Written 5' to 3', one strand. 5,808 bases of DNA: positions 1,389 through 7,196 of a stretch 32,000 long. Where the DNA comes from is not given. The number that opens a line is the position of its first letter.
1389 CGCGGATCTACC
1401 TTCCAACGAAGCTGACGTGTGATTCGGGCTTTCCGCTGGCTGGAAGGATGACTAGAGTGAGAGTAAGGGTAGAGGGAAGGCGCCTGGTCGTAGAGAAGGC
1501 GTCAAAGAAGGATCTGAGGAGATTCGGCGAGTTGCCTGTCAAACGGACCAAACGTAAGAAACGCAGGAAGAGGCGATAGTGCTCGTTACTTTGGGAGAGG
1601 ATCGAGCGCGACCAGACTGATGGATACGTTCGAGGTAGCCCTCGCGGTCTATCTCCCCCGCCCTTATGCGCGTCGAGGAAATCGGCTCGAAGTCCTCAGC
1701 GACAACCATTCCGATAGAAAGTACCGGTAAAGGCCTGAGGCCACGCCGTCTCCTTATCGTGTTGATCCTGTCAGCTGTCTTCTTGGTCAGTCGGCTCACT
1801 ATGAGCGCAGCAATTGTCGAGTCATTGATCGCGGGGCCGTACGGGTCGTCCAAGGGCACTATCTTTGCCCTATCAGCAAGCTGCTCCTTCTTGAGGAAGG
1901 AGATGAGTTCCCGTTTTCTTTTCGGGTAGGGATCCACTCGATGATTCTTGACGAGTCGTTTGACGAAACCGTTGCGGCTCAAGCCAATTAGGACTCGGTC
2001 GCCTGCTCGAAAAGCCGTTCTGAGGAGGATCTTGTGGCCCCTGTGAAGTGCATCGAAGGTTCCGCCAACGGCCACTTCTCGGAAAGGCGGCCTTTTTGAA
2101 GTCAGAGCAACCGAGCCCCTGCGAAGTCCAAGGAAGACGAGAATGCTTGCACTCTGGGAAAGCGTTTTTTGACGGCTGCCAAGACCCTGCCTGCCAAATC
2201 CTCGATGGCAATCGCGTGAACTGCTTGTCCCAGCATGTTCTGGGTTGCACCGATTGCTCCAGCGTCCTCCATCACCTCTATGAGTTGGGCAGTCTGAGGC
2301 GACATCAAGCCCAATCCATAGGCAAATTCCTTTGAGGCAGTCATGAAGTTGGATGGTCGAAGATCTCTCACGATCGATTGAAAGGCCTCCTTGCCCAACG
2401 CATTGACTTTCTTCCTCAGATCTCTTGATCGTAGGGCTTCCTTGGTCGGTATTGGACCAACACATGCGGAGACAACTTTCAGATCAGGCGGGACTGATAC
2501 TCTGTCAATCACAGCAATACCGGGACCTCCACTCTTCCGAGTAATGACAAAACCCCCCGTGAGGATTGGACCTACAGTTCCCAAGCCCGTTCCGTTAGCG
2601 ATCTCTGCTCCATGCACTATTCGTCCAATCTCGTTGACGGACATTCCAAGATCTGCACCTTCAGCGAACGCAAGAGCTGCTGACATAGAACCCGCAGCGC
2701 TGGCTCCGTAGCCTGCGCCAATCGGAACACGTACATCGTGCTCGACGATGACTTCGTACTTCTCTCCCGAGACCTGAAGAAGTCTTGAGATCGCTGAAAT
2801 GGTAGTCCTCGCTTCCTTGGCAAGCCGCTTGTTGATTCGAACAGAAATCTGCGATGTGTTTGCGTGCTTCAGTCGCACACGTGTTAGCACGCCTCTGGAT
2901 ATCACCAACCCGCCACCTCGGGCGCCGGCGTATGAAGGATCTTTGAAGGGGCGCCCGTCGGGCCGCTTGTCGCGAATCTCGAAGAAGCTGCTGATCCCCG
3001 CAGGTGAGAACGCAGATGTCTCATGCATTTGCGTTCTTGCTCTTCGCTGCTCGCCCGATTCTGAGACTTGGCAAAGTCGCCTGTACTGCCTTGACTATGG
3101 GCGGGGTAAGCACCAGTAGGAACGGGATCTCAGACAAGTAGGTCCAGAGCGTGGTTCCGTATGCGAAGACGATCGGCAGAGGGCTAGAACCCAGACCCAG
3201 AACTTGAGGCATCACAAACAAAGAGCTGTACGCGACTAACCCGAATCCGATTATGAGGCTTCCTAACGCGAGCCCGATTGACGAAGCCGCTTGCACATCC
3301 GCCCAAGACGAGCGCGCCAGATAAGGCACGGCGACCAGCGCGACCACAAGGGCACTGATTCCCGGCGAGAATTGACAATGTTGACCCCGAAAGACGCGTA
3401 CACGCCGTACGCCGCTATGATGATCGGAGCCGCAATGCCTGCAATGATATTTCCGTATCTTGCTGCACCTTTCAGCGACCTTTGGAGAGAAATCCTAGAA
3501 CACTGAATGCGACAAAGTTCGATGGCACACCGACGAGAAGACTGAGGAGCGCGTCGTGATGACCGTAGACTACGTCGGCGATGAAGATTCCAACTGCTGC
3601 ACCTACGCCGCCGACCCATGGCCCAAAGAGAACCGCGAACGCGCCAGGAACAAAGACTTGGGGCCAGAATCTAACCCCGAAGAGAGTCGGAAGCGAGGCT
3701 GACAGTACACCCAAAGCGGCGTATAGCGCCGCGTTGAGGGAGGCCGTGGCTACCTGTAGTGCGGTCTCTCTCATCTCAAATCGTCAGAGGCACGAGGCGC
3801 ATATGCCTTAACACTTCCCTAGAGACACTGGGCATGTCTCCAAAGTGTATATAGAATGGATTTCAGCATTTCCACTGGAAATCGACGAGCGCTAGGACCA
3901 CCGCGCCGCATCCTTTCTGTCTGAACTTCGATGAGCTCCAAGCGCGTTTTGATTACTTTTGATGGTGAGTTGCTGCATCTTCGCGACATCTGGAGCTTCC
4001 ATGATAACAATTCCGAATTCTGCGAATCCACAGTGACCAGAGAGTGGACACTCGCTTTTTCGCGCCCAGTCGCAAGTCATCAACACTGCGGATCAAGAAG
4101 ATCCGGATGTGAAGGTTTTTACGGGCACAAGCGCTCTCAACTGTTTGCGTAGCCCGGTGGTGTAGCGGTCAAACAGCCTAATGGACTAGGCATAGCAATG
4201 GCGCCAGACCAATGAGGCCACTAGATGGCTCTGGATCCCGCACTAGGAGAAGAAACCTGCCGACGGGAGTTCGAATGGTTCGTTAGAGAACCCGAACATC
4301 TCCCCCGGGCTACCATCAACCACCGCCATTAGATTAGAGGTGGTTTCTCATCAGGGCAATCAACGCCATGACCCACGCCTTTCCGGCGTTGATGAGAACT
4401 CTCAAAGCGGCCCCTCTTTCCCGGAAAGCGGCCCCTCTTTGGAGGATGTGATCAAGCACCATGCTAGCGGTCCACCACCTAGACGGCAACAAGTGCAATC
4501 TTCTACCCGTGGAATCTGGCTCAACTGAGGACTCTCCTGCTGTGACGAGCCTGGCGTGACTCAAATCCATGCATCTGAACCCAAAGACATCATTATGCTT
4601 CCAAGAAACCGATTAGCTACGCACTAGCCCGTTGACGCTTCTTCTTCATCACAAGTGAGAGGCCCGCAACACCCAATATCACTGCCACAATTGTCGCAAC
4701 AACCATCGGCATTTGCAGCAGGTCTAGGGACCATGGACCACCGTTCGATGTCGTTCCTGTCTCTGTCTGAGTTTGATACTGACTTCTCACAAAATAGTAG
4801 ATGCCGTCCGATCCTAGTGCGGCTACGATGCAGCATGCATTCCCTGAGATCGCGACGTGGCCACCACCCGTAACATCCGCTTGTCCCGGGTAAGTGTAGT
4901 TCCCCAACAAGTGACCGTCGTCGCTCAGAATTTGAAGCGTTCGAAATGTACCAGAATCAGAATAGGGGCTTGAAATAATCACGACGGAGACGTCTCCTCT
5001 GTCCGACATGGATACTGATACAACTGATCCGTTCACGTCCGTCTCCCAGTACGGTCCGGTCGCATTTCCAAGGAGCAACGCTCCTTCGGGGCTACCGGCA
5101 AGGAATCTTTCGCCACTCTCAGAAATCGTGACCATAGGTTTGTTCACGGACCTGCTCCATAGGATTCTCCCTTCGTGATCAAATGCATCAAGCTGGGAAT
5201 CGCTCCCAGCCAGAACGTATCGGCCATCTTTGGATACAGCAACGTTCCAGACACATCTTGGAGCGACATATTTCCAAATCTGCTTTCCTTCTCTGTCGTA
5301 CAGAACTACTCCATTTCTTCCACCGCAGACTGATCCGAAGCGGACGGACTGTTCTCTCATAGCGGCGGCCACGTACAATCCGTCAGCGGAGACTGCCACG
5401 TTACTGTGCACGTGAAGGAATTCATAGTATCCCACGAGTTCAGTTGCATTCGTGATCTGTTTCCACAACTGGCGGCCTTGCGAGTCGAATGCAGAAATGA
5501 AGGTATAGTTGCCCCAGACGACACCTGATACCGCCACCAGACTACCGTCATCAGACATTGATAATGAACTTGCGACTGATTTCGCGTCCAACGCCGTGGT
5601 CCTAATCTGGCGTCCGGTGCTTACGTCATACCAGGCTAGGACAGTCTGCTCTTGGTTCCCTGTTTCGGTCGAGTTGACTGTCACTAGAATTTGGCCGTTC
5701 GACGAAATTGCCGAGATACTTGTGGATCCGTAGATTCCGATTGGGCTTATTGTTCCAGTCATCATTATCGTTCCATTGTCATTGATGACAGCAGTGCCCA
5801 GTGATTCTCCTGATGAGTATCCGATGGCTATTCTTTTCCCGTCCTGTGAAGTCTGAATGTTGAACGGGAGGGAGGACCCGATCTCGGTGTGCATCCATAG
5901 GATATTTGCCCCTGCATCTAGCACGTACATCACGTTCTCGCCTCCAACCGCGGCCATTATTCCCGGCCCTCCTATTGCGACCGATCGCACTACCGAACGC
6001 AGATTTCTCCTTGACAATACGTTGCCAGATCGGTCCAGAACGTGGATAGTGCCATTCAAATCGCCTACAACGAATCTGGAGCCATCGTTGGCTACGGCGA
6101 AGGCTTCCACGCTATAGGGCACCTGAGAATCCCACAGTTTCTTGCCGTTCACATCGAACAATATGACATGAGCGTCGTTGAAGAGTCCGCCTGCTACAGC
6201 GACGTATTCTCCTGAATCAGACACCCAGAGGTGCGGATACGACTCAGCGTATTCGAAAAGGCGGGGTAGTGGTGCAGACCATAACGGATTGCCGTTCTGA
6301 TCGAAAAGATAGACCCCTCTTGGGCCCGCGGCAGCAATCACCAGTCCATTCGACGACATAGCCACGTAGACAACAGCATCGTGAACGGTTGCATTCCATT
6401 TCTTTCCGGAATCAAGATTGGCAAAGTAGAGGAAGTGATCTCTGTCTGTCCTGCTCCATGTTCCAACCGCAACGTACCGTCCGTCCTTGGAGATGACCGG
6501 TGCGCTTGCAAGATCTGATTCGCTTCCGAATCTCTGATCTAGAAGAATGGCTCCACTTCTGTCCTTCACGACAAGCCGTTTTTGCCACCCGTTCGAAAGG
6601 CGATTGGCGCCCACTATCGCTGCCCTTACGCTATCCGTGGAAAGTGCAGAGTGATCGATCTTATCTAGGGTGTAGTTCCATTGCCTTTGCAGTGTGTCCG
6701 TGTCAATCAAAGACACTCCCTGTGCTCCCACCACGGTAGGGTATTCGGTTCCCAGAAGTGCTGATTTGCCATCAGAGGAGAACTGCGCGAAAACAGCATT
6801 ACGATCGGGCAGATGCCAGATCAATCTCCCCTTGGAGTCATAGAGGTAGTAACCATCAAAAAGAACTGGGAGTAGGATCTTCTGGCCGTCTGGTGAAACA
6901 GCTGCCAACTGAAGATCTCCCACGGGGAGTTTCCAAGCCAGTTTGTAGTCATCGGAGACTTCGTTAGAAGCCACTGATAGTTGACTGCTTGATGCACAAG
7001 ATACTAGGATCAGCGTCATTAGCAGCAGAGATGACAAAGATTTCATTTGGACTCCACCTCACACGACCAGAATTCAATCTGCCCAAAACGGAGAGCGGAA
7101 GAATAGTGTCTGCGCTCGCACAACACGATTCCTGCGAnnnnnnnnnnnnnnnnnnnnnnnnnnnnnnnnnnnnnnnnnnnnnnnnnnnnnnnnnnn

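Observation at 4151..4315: tRNA-Gln(CUG) gene split into five exons by four bulge-helix-bulge introns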

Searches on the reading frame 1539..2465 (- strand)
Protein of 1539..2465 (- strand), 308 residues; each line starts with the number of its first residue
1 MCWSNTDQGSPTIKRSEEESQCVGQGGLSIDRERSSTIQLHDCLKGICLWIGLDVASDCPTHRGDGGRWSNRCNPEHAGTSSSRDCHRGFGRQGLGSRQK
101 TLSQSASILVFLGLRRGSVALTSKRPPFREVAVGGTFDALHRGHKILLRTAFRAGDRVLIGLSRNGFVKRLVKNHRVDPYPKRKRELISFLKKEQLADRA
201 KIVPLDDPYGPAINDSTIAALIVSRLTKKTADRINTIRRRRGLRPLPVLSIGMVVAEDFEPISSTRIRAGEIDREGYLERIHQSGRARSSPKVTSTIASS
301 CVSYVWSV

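Call 48: search_protein_families(library=pfam, proteins=[window:1539-2465:-])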
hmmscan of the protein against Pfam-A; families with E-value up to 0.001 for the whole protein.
window:1539-2465:- (308 aa): 1 family
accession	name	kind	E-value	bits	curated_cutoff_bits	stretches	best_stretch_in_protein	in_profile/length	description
PF01467.32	CTP_transf_like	-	2.3e-11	44.5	21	1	133-269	2-132/133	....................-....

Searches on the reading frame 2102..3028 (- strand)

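Call 14: search_protein_families(library=pfam, proteins=[window:2102-3028:-])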
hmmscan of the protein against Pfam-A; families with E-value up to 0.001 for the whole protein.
window:2102-3028:- (308 aa): 2 families
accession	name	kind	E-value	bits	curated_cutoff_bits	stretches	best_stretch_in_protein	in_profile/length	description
PF00288.32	GHMP_kinases_N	-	1.2e-05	25.9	22.3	1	79-152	6-80/87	GHMP kinases N terminal domain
PF22700.2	MVD-like_N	-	0.00055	20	27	1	49-137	37-127/157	Diphosphomevalonate decarboxylase-like N-terminal domain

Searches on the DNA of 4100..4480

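Call 23: search_rna_families(source=window, start=4100, end=4480, threshold=evalue, max_evalue=10, show_alignments=3)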
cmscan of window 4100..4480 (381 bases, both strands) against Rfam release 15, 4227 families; matches with E-value up to 10: 0.
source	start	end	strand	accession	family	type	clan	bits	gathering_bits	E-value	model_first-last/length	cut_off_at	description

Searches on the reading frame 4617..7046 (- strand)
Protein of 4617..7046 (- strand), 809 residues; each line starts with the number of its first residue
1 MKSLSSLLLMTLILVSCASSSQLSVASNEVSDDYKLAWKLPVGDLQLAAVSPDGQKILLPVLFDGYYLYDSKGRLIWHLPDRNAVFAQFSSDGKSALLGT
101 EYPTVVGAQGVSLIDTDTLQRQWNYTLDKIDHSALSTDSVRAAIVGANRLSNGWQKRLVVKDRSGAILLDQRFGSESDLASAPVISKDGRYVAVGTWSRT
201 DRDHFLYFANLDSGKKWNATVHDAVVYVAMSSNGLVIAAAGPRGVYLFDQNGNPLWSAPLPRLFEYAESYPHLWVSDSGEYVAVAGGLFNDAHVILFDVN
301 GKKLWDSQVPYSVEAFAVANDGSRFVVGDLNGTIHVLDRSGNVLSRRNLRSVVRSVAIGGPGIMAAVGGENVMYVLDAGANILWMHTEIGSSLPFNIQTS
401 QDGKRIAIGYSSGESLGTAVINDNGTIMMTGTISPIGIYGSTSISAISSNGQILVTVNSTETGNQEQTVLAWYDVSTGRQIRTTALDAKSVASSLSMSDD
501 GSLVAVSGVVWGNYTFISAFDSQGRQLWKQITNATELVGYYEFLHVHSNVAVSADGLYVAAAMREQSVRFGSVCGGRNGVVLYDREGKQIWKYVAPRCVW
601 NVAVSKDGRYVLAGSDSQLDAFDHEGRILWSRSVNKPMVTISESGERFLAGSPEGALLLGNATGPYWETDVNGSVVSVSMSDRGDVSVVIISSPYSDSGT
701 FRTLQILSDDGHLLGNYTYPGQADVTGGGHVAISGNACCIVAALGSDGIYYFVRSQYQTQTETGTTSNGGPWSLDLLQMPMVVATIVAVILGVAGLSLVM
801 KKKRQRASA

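Call 8: find_encoding_contigs(protein=window:4617-7046:-, flank=10000, max_places=6)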
Protein window:4617-7046:- (809 aa): no gene with exactly this product is on record in the collection.

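Call 14: search_protein_families(library=pfam, proteins=[window:4617-7046:-])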
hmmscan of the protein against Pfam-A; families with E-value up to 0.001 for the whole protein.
window:4617-7046:- (809 aa): 8 families
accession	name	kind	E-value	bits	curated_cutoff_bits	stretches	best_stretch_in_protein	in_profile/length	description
PF13360.13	PQQ_2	-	1.5e-20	74.3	27.6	2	517-662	5-126/233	Outer membrane protein assembly factor BamB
PF13570.13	Beta-prop_ACSF4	-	7.5e-16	58.9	133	1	293-505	30-240/329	Beta-alanine-activating enzyme, beta-propeller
PF18975.6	DUF5711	-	9.6e-15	55.1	26.3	1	281-412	24-160/344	Family of unknown function (DUF5711)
PF23414.1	Beta-prop_EML_2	-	3.3e-11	43.5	90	0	290-369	18-100/266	Echinoderm microtubule-associated protein second beta-propeller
PF24797.1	Beta-prop_WDR35_TULP_N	-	8.7e-09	35.4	80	1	288-506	133-320/332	WDR35/TULP4 N-terminal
PF25174.1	Beta-prop_THOC3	-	2.4e-08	33.8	305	0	272-409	93-231/272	THOC3 beta-propeller domain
PF23389.1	Beta-prop_WDR19_1st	-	0.00022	20.8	27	0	321-413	9-103/325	WDR19 first beta-propeller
PF12894.13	ANAPC4_WD40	-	0.00044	20.9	22.9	0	289-346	14-75/91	Anaphase-promoting complex subunit 4 WD40 domain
